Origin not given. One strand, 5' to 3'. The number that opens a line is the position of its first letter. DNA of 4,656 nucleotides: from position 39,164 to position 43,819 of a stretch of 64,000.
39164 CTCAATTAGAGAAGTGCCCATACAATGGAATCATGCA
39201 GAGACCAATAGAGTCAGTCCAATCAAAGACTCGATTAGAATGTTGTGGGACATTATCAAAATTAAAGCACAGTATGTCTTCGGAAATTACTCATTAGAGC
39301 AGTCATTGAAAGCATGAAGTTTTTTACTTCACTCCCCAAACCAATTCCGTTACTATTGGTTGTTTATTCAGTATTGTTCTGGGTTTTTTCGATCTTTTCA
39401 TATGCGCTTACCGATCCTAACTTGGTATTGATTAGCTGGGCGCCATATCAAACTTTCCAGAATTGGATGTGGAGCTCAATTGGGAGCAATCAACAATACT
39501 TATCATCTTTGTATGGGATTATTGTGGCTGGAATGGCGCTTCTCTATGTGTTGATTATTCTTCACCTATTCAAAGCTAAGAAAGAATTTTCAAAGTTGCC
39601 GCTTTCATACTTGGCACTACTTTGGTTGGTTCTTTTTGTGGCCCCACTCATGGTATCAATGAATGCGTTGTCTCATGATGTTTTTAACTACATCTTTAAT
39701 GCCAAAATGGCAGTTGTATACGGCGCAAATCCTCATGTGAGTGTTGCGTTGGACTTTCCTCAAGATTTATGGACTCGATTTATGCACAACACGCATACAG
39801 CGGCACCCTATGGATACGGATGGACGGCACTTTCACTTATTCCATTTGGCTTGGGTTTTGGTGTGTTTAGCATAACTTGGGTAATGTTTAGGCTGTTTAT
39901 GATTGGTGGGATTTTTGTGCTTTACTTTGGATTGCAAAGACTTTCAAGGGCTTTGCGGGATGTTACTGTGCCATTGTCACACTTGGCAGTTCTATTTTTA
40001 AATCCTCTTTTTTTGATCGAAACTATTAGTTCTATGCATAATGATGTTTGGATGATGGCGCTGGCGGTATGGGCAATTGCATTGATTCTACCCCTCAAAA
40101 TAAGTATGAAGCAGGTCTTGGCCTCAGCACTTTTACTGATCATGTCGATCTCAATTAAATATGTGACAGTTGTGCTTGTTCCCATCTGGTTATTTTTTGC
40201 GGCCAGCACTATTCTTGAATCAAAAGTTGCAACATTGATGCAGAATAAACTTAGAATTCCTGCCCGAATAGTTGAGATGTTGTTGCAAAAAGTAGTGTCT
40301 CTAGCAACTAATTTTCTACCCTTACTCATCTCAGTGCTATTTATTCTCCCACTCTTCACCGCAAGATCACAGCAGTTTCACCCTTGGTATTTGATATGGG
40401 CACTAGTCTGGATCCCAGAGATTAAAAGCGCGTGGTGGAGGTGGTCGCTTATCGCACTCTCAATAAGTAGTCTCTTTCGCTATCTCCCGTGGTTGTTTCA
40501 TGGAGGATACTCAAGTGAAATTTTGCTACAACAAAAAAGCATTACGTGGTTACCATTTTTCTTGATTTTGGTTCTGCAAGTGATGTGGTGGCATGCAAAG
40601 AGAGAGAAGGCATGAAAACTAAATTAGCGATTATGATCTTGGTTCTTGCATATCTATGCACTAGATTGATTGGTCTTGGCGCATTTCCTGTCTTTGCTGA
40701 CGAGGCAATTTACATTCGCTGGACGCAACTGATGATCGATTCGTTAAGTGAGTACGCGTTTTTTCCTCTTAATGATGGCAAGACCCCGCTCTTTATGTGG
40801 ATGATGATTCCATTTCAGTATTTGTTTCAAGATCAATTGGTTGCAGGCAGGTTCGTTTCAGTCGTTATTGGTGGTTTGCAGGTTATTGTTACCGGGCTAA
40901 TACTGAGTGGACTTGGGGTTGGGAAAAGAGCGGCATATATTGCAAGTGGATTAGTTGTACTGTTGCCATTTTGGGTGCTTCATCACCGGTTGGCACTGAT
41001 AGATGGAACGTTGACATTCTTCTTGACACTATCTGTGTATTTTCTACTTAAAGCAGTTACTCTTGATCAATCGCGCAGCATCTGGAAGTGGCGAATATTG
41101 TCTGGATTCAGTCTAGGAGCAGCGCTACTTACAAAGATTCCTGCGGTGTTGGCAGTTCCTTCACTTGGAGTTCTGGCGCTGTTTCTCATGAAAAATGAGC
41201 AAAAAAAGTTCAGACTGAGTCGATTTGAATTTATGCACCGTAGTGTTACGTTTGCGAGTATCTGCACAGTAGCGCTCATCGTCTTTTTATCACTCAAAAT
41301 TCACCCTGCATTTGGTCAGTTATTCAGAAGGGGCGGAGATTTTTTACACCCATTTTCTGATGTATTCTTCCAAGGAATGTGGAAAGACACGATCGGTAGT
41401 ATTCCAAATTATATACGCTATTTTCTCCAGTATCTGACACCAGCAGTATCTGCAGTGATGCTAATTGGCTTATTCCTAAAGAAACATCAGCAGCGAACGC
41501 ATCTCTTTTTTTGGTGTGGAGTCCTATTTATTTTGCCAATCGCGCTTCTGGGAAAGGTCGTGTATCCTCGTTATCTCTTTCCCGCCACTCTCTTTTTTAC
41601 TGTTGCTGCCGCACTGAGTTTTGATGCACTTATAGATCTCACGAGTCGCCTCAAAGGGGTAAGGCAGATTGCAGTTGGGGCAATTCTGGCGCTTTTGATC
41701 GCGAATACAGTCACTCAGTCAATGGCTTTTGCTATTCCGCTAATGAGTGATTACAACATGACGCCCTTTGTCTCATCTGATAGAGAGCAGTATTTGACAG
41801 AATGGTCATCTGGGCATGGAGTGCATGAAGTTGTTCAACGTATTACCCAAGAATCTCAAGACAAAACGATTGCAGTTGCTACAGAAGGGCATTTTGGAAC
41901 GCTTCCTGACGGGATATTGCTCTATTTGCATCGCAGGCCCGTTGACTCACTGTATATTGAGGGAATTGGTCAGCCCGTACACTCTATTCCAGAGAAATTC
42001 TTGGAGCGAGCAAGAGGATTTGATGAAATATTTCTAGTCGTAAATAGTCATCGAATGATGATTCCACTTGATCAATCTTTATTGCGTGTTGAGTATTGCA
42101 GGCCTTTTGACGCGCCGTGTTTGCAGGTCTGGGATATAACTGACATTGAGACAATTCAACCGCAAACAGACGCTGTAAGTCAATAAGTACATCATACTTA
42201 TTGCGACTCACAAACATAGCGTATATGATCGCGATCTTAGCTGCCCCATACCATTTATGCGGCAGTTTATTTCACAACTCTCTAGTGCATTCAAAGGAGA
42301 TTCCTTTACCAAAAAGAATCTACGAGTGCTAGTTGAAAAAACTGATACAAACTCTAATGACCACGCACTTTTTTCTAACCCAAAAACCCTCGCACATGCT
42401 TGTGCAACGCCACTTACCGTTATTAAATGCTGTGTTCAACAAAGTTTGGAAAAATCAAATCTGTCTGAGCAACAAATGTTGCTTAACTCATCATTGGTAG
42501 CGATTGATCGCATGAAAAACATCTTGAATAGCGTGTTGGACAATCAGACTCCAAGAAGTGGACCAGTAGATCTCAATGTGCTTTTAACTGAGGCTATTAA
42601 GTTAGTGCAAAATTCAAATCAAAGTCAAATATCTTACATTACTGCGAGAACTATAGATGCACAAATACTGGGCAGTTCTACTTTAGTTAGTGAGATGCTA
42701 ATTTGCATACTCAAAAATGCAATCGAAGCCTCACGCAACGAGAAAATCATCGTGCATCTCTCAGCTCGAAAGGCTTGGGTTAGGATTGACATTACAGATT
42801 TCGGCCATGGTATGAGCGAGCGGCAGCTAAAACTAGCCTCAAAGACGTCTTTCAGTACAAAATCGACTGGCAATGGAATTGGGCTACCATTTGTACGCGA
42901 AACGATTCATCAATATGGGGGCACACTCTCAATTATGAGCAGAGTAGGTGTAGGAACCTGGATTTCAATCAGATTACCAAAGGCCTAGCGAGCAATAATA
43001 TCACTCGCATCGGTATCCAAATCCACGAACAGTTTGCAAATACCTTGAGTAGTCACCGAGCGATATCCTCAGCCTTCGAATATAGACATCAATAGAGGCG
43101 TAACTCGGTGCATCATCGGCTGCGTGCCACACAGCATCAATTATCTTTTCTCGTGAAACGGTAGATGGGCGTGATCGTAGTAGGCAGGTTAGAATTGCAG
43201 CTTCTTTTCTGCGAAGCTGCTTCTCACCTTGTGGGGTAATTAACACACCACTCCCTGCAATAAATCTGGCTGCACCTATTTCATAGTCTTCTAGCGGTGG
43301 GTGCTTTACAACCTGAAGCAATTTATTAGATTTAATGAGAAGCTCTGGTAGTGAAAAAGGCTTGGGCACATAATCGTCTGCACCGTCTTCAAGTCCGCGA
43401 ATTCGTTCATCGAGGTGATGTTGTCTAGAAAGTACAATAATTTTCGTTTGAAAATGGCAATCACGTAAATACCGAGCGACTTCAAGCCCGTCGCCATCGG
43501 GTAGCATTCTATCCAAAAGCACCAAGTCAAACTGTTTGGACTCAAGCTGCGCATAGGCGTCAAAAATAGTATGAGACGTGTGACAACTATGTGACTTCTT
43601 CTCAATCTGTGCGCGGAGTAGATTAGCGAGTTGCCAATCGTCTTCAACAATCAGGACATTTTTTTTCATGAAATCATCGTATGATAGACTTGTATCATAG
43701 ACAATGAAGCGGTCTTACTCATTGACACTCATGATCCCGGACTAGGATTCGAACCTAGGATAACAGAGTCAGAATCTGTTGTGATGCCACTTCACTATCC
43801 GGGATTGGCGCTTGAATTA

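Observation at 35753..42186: Gtr-like lipid-linked glycosylation module: GtrA/GtrB fusion plus several GT-C transferases, downstream of the GDP-D-rhamnose genes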

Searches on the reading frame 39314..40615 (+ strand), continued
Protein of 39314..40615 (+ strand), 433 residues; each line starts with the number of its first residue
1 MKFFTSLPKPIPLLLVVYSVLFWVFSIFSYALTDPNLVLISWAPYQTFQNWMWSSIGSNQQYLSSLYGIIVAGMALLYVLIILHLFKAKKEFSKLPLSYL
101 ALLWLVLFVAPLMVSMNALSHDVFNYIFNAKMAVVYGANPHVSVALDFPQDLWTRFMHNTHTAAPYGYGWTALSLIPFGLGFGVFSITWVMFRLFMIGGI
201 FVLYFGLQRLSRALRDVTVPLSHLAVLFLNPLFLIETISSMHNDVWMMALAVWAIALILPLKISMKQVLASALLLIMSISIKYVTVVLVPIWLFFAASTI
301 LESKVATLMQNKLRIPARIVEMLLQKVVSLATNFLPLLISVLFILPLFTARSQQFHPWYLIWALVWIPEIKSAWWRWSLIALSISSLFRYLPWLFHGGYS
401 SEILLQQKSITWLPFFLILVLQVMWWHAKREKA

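Call 29: find_related_loci(query=A1, collection=genome_contigs, flank=10000)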
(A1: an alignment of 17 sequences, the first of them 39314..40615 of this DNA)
Query A1 (433 aa) in genome_contigs; peptide patterns used: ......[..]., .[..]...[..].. (x = any residue, [..] = any of these).
213 stretches matched a pattern; 120 encode a relative of the query (tblastn E <= 1e-3); the best 80 are kept; 80 distinct loci.
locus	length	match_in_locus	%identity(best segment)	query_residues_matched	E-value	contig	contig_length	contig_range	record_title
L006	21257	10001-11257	49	1-419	2e-111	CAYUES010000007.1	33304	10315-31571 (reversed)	MAG TPA_asm: uncultured Pseudomonadales bacterium isolate SRP329715_co2_11 genome assembly, contig: NODE_2770_length_333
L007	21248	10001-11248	43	9-423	9e-105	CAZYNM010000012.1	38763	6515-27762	MAG TPA_asm: uncultured Pseudomonadales bacterium isolate SRP292972_co1_113 genome assembly, contig: NODE_581_length_387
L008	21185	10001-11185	46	18-412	3e-104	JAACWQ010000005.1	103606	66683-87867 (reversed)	MAG: Candidatus Paceibacterota bacterium isolate CG_2015-01t_44_17 CG_2015-01t_curated_scaffold_48, whole genome shotgun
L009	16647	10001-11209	47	14-414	2e-103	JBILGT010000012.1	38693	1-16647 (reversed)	MAG: Limisphaerales bacterium isolate ME2016-09-28_3300042471_group7_bin68 Rohwer_bin1526_scaffold_355_c1, whole genome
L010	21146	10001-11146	47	18-425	5e-101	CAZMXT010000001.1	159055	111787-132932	MAG TPA_asm: uncultured Pseudomonadales bacterium isolate SRP128246_co1_515 genome assembly, contig: NODE_25_length_1590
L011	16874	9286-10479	45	23-423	4e-100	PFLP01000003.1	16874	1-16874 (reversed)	MAG: Candidatus Pacebacteria bacterium CG_4_10_14_0_8_um_filter_42_14 CG_4_10_14_0.8_um_filter_scaffold_1809_c, whole ge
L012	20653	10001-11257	45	2-420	1e-99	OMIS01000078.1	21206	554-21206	bacterium isolate AM_0466 genome assembly, contig: AM_0466_78, whole genome shotgun sequence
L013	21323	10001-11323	44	13-430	3e-98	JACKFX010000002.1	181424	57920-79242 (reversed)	MAG: Pseudomonadales bacterium isolate HK-STAS-PATE-16 HK-STAS-PATE-16_2, whole genome shotgun sequence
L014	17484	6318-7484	46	18-411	1e-97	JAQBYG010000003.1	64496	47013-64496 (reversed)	MAG: bacterium isolate casp150-mb.307 NODE_1094_length_64496_cov_0.094244, whole genome shotgun sequence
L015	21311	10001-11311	44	13-420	1e-97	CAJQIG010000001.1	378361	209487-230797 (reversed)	uncultured Patescibacteria group bacterium isolate 0.2_20180412_Bin_MAXBIN_228_sub_1 genome assembly, contig: c_00000000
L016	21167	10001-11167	47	13-413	3e-97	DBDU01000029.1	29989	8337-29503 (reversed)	MAG TPA_asm: Patescibacteria group bacterium UBA924 UBA924_contig_349, whole genome shotgun sequence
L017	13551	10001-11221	48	10-414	2e-96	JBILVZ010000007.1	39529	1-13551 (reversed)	MAG: Methylococcaceae bacterium isolate ME2018-08-25_3300042355_group8_bin66 Rohwer_bin1527_scaffold_20_c2, whole genome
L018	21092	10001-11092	47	24-412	1e-95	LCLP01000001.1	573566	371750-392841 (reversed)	MAG: Candidatus Pacebacteria bacterium GW2011_GWA1_46_10 UX28_C0001, whole genome shotgun sequence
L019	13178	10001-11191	46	18-413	4e-95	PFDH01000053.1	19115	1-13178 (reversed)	MAG: Candidatus Pacebacteria bacterium CG10_big_fil_rev_8_21_14_0_10_44_11 CG10_8_21_14_0.10_scaffold_2543_c, whole geno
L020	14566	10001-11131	47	24-413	3e-94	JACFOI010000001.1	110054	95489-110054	MAG: Patescibacteria group bacterium isolate BROCD046 NODE_205_length_110054_cov_8.181793, whole genome shotgun sequence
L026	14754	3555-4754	44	26-418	4e-93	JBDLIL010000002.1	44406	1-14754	MAG: Patescibacteria group bacterium isolate MAG029 MAG029_2, whole genome shotgun sequence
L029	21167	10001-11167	42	6-421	2e-91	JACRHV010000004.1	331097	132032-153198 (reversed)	MAG: Candidatus Paceibacterota bacterium isolate NC_groundwater_1786_Pr3_B-0.1um_43_18 SR-2_scaffold_141_1480133, whole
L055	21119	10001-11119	43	24-416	3e-83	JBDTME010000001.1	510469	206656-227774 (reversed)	MAG: Patescibacteria group bacterium isolate cluster3_bin.119 NODE_5_length_510469_cov_14.881851, whole genome shotgun s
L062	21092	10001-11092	41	22-412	2e-81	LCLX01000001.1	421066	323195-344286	MAG: Microgenomates group bacterium GW2011_GWC1_46_15 UX36_C0001, whole genome shotgun sequence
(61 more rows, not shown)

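Call 32: search_solved_structures(query=A1, max_evalue=10, show_alignments=2)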
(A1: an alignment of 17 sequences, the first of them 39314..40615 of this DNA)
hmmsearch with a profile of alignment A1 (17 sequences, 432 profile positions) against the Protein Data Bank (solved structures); distinct sequences matched with E-value up to 10: 0.

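Call 46: predict_structure(alignment_id=A2)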
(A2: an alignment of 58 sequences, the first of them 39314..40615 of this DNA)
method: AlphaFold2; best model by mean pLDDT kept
length: 433 residues; sequences in the alignment: 58
mean_pLDDT: 93.8   pTM: 0.92
mean pLDDT of the five models: 93.8, 92.9, 92.6, 92.3, 91.8
residues with pLDDT >= 90: 364; 70-90: 66; 50-70: 3; < 50: 0
segments of 3 or more residues with pLDDT < 50: none
pLDDT, mean of each block of 10 residues (from residue 1): 84 97 96 87 94 96 98 98 95 89 92 84 93 97 96 86 92 97 94 96 98 96 96 95 96 97 94 98 96 95 90 93 93 97 91 83 97 95 96 94 96 95 93 88
secondary structure, 60 per line:
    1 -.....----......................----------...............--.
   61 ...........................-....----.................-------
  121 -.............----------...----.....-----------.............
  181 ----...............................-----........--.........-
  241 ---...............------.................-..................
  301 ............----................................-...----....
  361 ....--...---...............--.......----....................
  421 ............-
elements in order: H2-6 H11-32 H43-57 H60-87 H89-92 H97-113 H122-134 H152-156 H168-180 H185-215 H221-228 H231-239 H244-258 H265-281 H283-312 H317-348 H357-364 H373-387 H390-396 H401-432

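Call 50: fold_search(model_id=the predicted structure, library=pdb)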
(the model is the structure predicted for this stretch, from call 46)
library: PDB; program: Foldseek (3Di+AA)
matches with E <= 10: 184; with E <= 0.001: 0
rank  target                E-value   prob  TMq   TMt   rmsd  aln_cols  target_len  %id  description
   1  3wak                  2.6e-01  0.89  0.26  0.14  14.5       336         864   11  Crystal structure of the Archaeoglobus fulgidus oligosaccharyltransferase (O29867_ARCFU) in the apo form (released 2013-10-30)
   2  9dm7_A                3.0e-01  0.72  0.26  0.30  16.8       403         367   10  mannosyltransferase PimE in complex with Fab_E6 (released 2025-06-25)
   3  8age_A                3.1e-01  0.84  0.30  0.21  17.3       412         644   12  Structure of yeast oligosaccharylransferase complex with acceptor peptide bound (released 2022-12-07)
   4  8vow_B                3.7e-01  0.08  0.11  0.09  26.0       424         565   12  Cryo-EM structure of the ABC transporter PCAT1 cysteine-free core bound with MgATP and Vi (released 2024-10-30)
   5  7s24                  4.1e-01  0.12  0.11  0.13  23.8       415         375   14  Crystal structure of the Na+/H+ antiporter NhaA at pH 6.5 (released 2022-08-10)
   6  7bvf_B                5.0e-01  0.69  0.30  0.14  18.5       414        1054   11  Cryo-EM structure of Mycobacterium tuberculosis arabinosyltransferase EmbA-EmbB-AcpM2 in complex with ethambutol (released 2020-04-29)
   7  8agb_A                5.0e-01  0.51  0.26  0.19  17.2       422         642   12  Structure of yeast oligosaccharylransferase complex with lipid-linked oligosaccharide bound (released 2022-12-07)
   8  7e9s_A                5.2e-01  0.75  0.26  0.14  14.5       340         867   11  Archaeal oligosaccharyltransferase AglB from Archaeoglobus fulgidus in complex with an inhibitory peptide and a dolich (released 2021-09-08)
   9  8vow_A                5.7e-01  0.09  0.12  0.10  24.8       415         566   10  Cryo-EM structure of the ABC transporter PCAT1 cysteine-free core bound with MgATP and Vi (released 2024-10-30)
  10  5lc5_M                6.1e-01  0.06  0.11  0.11  24.9       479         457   10  Structure of mammalian respiratory Complex I, class2 (released 2016-09-07)
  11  9s6r_A                7.2e-01  0.90  0.34  0.38  12.8       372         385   12  Ternary cryo-EM structure of yeast ALG3 with Dol25-PP-GlcNAc2Man5, Dol25-P-Man, and Fab (released 2026-03-18)
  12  7a0x_A                7.5e-01  0.07  0.11  0.12  24.8       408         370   15  Structure of dimeric sodium proton antiporter NhaA, at pH 6.0, crystallized with chimeric Fab antibodies (released 2022-02-23)
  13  3waj                  7.8e-01  0.87  0.29  0.17  13.6       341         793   10  Crystal structure of the Archaeoglobus fulgidus oligosaccharyltransferase (O29867_ARCFU) complex with Zn and sulfate (released 2013-10-30)
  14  7a0y_A                9.5e-01  0.07  0.10  0.11  24.1       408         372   15  Structure of dimeric sodium proton antiporter NhaA K300R variant, at pH 8.2, crystallized with chimeric Fab antibodies (released 2022-02-23)
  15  9n63_B                9.9e-01  0.07  0.11  0.09  26.5       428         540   11  Transporter associated with antigen processing (TAP) EQ mutant bound to ATP in the outward-facing open state (released 2025-09-03)
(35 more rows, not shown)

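Call 65: search_protein_families(library=pfam, proteins=[L055:1-1314:+, L055:1362-3431:+, L055:3424-6495:-, L055:6531-7607:+, L055:16053-16976:+, L055:16987-17664:+, L055:17661-18548:+, L055:18564-19394:+], max_evalue=0.01)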
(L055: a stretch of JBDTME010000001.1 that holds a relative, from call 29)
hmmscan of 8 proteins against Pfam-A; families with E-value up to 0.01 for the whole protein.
L055:1-1314:+ (437 aa): 3 families
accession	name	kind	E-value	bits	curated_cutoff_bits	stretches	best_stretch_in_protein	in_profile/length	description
PF08459.17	UvrC_RNaseH_dom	-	5.7e-39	134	22.3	1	276-423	8-158/159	UvrC RNAse H endonuclease domain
PF02151.25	UVR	-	1.3e-06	28.4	21.5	1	200-232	2-34/36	UvrB/uvrC motif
PF01541.30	GIY-YIG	-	2.6e-05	24.8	22.6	1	2-70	9-78/78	GIY-YIG catalytic domain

L055:1362-3431:+ (689 aa): 0 families

L055:3424-6495:- (1023 aa): 11 families
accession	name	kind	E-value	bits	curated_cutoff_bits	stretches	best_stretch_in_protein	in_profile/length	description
PF00580.27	UvrD-helicase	-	3.5e-62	211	23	1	15-310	1-270/271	UvrD/REP helicase N-terminal domain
PF13361.12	UvrD_C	-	3.6e-32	112.6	25.6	1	316-685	1-347/350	UvrD-like helicase C-terminal domain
PF12705.13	PDDEXK_1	-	6.2e-29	102.1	22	1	757-1013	1-246/247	PD-(D/E)XK nuclease superfamily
PF13245.12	AAA_19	-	7e-18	65.5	25.1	1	21-295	3-133/134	AAA domain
PF13538.12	UvrD_C_2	-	1.1e-11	44.8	27.4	2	661-683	29-51/52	UvrD-like helicase C-terminal domain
PF13604.12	AAA_30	-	1.4e-06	28.6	27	0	232-345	72-177/191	AAA domain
PF01443.25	Viral_helicase1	-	6.2e-06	26.6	21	0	612-683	179-226/228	Viral superfamily 1 RNA helicase core domain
PF01930.23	Cas_Cas4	-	0.00052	20.6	22.7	1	885-1015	54-160/160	Domain of unknown function DUF83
PF13086.12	AAA_11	-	0.0008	19.7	27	1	15-290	2-249/257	AAA domain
PF13173.12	AAA_14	-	0.0073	16.8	27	0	214-287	26-98/129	AAA domain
PF13087.12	AAA_12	-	0.0078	16.2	27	0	610-683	139-190/195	AAA domain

L055:6531-7607:+ (358 aa): 1 family
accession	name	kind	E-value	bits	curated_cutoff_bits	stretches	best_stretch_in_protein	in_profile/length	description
PF03816.19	LytR_cpsA_psr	-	1.9e-24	87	24.6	1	95-263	2-149/150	LytR_cpsA_psr family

L055:16053-16976:+ (307 aa): 3 families
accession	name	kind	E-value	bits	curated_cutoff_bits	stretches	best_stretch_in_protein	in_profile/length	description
PF00535.33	Glycos_transf_2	-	4.9e-17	62.8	23.3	1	9-139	1-140/168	Glycosyl transferase family 2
PF13704.12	Glyco_tranf_2_4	-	0.0025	18.7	27.5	1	19-88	5-82/98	Glycosyl transferase family 2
PF10111.15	Glyco_tranf_2_2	-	0.0083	16.1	27.3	0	9-90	1-94/276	Glycosyltransferase like family 2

L055:16987-17664:+ (225 aa): 3 families
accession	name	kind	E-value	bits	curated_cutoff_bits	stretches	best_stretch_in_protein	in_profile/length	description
PF00535.33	Glycos_transf_2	-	2.7e-29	102.7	23.3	1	4-161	1-164/168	Glycosyl transferase family 2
PF13641.12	Glyco_tranf_2_3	-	5.2e-08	33.6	27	1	3-127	3-133/230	Glycosyltransferase like family 2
PF10111.15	Glyco_tranf_2_2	-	1.9e-06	28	27.3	1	4-115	1-124/276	Glycosyltransferase like family 2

L055:17661-18548:+ (295 aa): 4 families
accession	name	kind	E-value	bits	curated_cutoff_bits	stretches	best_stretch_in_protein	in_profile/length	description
PF13641.12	Glyco_tranf_2_3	-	4.3e-21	76.4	27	1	4-254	1-218/230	Glycosyltransferase like family 2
PF00535.33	Glycos_transf_2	-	1.5e-19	71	23.3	1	7-151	1-150/168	Glycosyl transferase family 2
PF13632.12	Glyco_trans_2_3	-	3.5e-10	40.5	27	1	195-248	72-124/198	Glycosyl transferase family group 2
PF13506.12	Glyco_transf_21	-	0.00013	21.9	21.7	0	190-248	97-155/174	Glycosyl transferase family 21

L055:18564-19394:+ (276 aa): 3 families
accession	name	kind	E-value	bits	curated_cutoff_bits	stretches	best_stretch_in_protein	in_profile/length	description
PF00535.33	Glycos_transf_2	-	1.4e-12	48.3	23.3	1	8-111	2-117/168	Glycosyl transferase family 2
PF13704.12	Glyco_tranf_2_4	-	0.00039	21.3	27.5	1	14-87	2-84/98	Glycosyl transferase family 2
PF10111.15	Glyco_tranf_2_2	-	0.00084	19.4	27.3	1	30-98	30-106/276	Glycosyltransferase like family 2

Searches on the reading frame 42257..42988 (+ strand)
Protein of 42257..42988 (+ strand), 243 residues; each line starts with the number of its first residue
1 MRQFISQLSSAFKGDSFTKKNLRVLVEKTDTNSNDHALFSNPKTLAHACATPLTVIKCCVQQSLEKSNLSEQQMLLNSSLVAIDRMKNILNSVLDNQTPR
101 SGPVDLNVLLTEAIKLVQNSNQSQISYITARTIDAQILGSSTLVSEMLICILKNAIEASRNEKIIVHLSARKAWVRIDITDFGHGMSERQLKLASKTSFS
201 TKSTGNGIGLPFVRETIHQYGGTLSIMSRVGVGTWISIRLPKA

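Call 4: search_protein_families(library=pfam, proteins=[window:42257-42988:+], max_evalue=0.01)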
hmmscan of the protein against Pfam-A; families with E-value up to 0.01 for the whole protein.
window:42257-42988:+ (243 aa): 5 families
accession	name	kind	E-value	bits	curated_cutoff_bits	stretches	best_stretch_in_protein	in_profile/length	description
PF02518.31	HATPase_c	-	4.1e-17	63.1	26.4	1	143-242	5-109/111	Histidine kinase-, DNA gyrase B-, and HSP90-like ATPase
PF14501.12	HATPase_c_5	-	7.4e-08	32.7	22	1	147-227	9-89/102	GHKL domain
PF00512.31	HisKA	-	1.6e-05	25.3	26.9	1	44-95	8-59/66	His Kinase A (phospho-acceptor) domain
PF13581.12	HATPase_c_2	-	0.00063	20.2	27.4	1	152-220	40-112/127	Histidine kinase-like ATPase domain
PF13589.12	HATPase_c_3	-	0.0014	19.1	25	1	150-204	9-63/137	Histidine kinase-, DNA gyrase B-, and HSP90-like ATPase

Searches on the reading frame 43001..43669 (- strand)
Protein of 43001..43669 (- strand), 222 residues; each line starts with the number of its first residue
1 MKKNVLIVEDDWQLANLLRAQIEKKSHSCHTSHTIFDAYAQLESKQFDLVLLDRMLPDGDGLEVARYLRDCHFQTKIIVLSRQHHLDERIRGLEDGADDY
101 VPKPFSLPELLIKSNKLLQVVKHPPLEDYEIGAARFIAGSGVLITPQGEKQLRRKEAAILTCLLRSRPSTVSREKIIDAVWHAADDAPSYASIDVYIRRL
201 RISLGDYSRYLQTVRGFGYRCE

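Call 4: search_protein_families(library=pfam, proteins=[window:43001-43669:-], max_evalue=0.01)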
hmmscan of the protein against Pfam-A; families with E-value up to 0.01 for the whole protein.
window:43001-43669:- (222 aa): 2 families
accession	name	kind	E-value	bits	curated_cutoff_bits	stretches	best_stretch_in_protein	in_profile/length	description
PF00072.30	Response_reg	-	1.3e-22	80.5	30.2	1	5-111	1-107/111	Response regulator receiver domain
PF00486.34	Trans_reg_C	-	6.5e-18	65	26.2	1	150-220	4-76/77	Transcriptional regulatory protein, C terminal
